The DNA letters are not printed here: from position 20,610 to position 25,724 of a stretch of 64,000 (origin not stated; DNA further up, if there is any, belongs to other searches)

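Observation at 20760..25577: Single 1605-aa polypeptide carrying both a GH2 and a GH35 catalytic module, next to the hexuronate cluster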

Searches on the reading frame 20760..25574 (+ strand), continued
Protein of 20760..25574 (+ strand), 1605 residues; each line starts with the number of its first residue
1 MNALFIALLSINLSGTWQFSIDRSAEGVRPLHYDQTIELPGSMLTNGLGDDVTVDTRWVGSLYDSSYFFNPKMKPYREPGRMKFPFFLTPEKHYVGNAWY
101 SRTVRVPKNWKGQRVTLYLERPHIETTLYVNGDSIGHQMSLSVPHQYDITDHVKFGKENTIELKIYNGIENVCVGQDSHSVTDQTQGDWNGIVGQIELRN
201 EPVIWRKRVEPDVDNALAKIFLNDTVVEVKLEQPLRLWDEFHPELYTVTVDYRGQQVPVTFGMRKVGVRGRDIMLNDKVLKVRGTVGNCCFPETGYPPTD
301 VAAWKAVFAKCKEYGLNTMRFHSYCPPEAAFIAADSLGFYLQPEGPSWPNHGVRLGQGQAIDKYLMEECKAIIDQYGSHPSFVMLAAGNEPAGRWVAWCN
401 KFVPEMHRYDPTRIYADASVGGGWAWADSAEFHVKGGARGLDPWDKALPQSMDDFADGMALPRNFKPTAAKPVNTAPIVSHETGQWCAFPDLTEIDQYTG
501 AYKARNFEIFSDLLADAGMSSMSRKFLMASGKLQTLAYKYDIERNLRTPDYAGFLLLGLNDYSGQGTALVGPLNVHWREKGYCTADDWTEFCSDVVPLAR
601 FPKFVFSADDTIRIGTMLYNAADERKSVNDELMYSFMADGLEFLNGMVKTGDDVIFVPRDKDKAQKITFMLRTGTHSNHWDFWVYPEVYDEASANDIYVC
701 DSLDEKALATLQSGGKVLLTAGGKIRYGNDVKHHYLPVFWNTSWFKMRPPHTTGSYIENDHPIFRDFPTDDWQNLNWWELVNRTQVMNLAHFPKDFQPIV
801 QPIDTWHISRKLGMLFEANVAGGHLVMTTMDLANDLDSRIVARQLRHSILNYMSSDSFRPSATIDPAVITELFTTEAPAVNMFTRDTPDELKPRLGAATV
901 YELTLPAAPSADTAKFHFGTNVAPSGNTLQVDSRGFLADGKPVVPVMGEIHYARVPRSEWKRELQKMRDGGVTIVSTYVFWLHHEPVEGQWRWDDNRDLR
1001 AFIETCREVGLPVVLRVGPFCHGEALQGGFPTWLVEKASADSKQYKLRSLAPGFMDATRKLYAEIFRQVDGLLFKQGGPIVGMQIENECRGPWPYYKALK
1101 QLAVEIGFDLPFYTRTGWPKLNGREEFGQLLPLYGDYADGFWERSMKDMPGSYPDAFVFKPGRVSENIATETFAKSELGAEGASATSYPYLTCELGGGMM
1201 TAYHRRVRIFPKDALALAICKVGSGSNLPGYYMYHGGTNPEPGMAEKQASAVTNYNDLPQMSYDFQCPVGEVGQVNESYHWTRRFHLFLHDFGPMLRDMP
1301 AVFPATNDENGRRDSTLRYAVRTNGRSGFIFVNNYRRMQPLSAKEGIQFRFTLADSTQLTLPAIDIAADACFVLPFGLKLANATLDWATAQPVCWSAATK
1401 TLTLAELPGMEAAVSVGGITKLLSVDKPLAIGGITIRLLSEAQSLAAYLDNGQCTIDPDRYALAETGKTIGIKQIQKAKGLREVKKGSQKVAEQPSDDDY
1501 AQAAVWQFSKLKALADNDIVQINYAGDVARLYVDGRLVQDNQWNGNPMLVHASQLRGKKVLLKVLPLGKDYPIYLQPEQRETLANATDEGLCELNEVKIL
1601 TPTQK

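Call 55: search_solved_structures(query=L007:14780-15769:+, max_evalue=0.00001)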
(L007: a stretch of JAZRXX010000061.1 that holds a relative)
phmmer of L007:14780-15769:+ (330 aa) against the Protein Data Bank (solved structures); distinct sequences matched with E-value up to 0.00001: 20.
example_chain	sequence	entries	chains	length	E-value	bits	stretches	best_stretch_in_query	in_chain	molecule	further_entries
4kcb_A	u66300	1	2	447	2.4e-116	392.4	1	7-328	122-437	Arabinan endo-1,5-alpha-L-arabinosidase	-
1gyd_B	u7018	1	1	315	1.6e-81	277.9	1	17-328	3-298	ARABINAN ENDO-1,5-ALPHA-L-ARABINOSIDASE A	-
1gyh_A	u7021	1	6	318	1.2e-80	275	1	16-328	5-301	ARABINAN ENDO-1,5-ALPHA-L-ARABINOSIDASE A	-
1gye_B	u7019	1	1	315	1.7e-80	274.6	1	16-328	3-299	ARABINAN ENDO-1,5-ALPHA-L-ARABINOSIDASE A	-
1wl7_A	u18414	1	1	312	1.2e-76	261.9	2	18-186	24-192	arabinanase-TS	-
6a8i_A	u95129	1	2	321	5.6e-76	259.7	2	18-186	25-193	endo-alpha-(1->5)-L-arabinanase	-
6a8h_A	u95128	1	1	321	1.2e-75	258.6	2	18-186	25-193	endo-alpha-(1->5)-L-arabinanase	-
3cu9_A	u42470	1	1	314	3.8e-75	256.9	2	18-186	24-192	Intracellular arabinanase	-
3d5y_A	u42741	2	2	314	2.5e-74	254.2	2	18-186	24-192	Intracellular arabinanase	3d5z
6f1g_A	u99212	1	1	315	2.6e-74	254.2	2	18-186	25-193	Intracellular endo-alpha-(1->5)-L-arabinanase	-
3d60_A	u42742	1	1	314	3.5e-74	253.8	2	18-186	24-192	Intracellular arabinanase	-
3d61_A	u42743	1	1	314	3.9e-74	253.6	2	18-186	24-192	Intracellular arabinanase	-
6b7k_A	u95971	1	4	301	1.5e-55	192.5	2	18-187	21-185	Endo-alpha-(1->5)-L-arabinanase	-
1uv4_A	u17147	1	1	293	8.7e-54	186.7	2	18-187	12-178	ARABINAN-ENDO 1,5-ALPHA-L-ARABINASE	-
4kc7_A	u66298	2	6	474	7.1e-10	42.2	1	15-176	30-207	Glycoside hydrolase, family 43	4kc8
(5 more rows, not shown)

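Call 57: search_solved_structures(query=L012:7647-9920:+, max_evalue=0.00001)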
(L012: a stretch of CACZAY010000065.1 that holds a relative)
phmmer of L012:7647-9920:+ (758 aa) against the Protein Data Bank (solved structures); distinct sequences matched with E-value up to 0.00001: 127 (the best 60 are shown).
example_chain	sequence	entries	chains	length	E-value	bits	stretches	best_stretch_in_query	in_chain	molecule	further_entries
5a8c_A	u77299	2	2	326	1.6e-62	214.8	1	169-459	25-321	CARBOHYDRATE BINDING FAMILY 6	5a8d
3qed_A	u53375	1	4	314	3.5e-56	193.8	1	171-458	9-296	Beta-xylosidase/alpha-L-arabinfuranosidase, gly43N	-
3qee_A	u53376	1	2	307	4.2e-56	193.6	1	171-458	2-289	Beta-xylosidase/alpha-L-arabinfuranosidase, gly43N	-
3qef_A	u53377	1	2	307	4.4e-55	190.2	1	171-458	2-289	Beta-xylosidase/alpha-L-arabinfuranosidase, gly43N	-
8hcj_D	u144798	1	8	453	1.7e-52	181.7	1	172-459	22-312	Xylan 1,4-beta-xylosidase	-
9x3m_A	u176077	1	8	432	2.9e-52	180.9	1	173-459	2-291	Xylan 1,4-beta-xylosidase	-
5glk_A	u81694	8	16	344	5.5e-52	180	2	346-457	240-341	Glycoside hydrolase family 43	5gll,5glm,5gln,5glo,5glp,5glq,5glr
4nov_A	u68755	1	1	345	2.3e-50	174.6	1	172-452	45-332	Xylosidase/arabinofuranosidase Xsa43E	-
4mlg_A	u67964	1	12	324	1.1e-47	165.7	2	176-318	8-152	Beta-xylosidase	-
6xn0_A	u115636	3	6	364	1.8e-45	158.4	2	172-318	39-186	Xylosidase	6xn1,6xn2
3c7e_A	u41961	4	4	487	2.9e-35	124.7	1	172-464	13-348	Endo-1,4-beta-xylanase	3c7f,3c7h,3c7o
3c7g_A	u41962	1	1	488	2.9e-35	124.7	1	172-464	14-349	Endo-1,4-beta-xylanase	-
3qz4_A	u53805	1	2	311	6e-28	100.5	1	173-458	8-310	Endo-1,4-beta-xylanase D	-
9no3_A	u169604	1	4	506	1.6e-24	89.2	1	169-320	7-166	TerARA - arabinofuranosidase/xylosidase from metagenome of Pseudacanthotermes militaris.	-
5egn_A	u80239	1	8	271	3.5e-17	64.9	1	509-606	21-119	Esterase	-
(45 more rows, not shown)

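Call 59: find_encoding_contigs(protein=P0001, flank=10000, max_places=3)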
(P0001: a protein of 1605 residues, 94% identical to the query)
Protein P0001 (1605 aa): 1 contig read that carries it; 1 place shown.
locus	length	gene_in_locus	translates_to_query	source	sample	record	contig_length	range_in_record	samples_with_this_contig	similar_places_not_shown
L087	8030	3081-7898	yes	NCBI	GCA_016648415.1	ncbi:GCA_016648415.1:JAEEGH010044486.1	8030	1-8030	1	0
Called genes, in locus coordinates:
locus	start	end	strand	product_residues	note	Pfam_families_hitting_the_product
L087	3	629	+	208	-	?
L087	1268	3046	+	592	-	PF04616:Glyco_hydro_43, PF00561:Abhydrolase_1, PF12146:Hydrolase_4 (weak), PF12697:Abhydrolase_6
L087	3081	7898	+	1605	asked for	PF02837:Glyco_hydro_2_N, PF22666:Glyco_hydro_2_N2 (faint), PF01301:Glyco_hydro_35, PF02449:Glyco_hydro_42 (weak)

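Call 68: search_protein_families(library=ncbifam, proteins=[L086:1050-3098:+, L086:3106-5793:+, P0049, P0028], max_evalue=1e-10)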
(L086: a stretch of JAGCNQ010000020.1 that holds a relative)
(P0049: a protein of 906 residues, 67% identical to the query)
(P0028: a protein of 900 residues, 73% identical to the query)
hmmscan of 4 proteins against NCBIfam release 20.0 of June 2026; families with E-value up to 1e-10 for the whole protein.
L086:1050-3098:+ (683 aa): 1 family
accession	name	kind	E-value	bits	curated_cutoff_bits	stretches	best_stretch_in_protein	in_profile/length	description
NF041127.1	exo_beta_glucsam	equivalog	6.4e-24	84.1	1500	1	34-141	3-114/782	exo-beta-D-glucosaminidase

L086:3106-5793:+ (896 aa): 8 families
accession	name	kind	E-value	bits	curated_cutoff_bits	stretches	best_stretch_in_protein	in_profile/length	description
NF049890.1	Bet1-4galacdseBT4151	equivalog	0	1119.6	1500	2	235-893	282-951/952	exo-beta-1,4-galactosidase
NF007538.0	PRK10150.1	equivalog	4e-21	75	544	1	98-183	60-147/607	beta-glucuronidase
NF041462.1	GalA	equivalog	1.7e-20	72.8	900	0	105-172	84-151/763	beta-galactosidase GalA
NF041100.1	betagal_LacZ_Ttogales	equivalog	2.6e-17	61.8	2000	0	230-427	272-470/1090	beta-galactosidase LacZ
NF052611.1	beta_gal_Bga2A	equivalog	2.5e-15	55.6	999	0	19-174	35-183/1007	beta-galactosidase, LacZ type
NF041463.1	GalB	equivalog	2.5e-14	52.1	900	0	101-175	132-206/869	beta-galactosidase GalB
NF007074.0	PRK09525.1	subfamily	1e-13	50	1221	0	231-399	289-464/1027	beta-galactosidase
NF007666.0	PRK10340.1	equivalog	9.9e-13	46.8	1284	0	242-421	283-471/1030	beta-galactosidase subunit alpha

P0049 (906 aa): 7 families
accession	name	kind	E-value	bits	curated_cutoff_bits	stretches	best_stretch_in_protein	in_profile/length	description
NF049890.1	Bet1-4galacdseBT4151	equivalog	0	1144.2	1500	2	242-904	281-952/952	exo-beta-1,4-galactosidase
NF041462.1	GalA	equivalog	4.3e-23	81.4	900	0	113-180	84-151/763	beta-galactosidase GalA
NF041100.1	betagal_LacZ_Ttogales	equivalog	6.9e-21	73.7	2000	0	241-436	275-471/1090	beta-galactosidase LacZ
NF007538.0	PRK10150.1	equivalog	3.2e-19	68.7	544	1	107-191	61-147/607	beta-glucuronidase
NF052611.1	beta_gal_Bga2A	equivalog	2.6e-17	62.1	999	0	21-182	33-183/1007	beta-galactosidase, LacZ type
NF007666.0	PRK10340.1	equivalog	2.1e-14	52.4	1284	0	234-429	268-471/1030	beta-galactosidase subunit alpha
NF041463.1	GalB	equivalog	2.1e-14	52.3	900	0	110-183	133-206/869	beta-galactosidase GalB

P0028 (900 aa): 7 families
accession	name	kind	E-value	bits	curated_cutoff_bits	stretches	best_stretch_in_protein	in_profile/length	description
NF049890.1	Bet1-4galacdseBT4151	equivalog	0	1128.6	1500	2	228-897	282-952/952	exo-beta-1,4-galactosidase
NF007538.0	PRK10150.1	equivalog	1.1e-16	60.3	544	0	92-176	61-147/607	beta-glucuronidase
NF041462.1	GalA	equivalog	2.9e-16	58.8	900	0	98-165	84-151/763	beta-galactosidase GalA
NF041463.1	GalB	equivalog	1.4e-12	46.2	900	0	94-168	132-206/869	beta-galactosidase GalB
NF041100.1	betagal_LacZ_Ttogales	equivalog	1.9e-12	45.7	2000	0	85-164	94-175/1090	beta-galactosidase LacZ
NF052611.1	beta_gal_Bga2A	equivalog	2.6e-11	42.3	999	0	11-166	38-182/1007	beta-galactosidase, LacZ type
NF050095.1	BetGlucuronLacZ4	equivalog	8.9e-11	40.6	950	0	96-168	60-132/666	beta-glucuronidase LacZ4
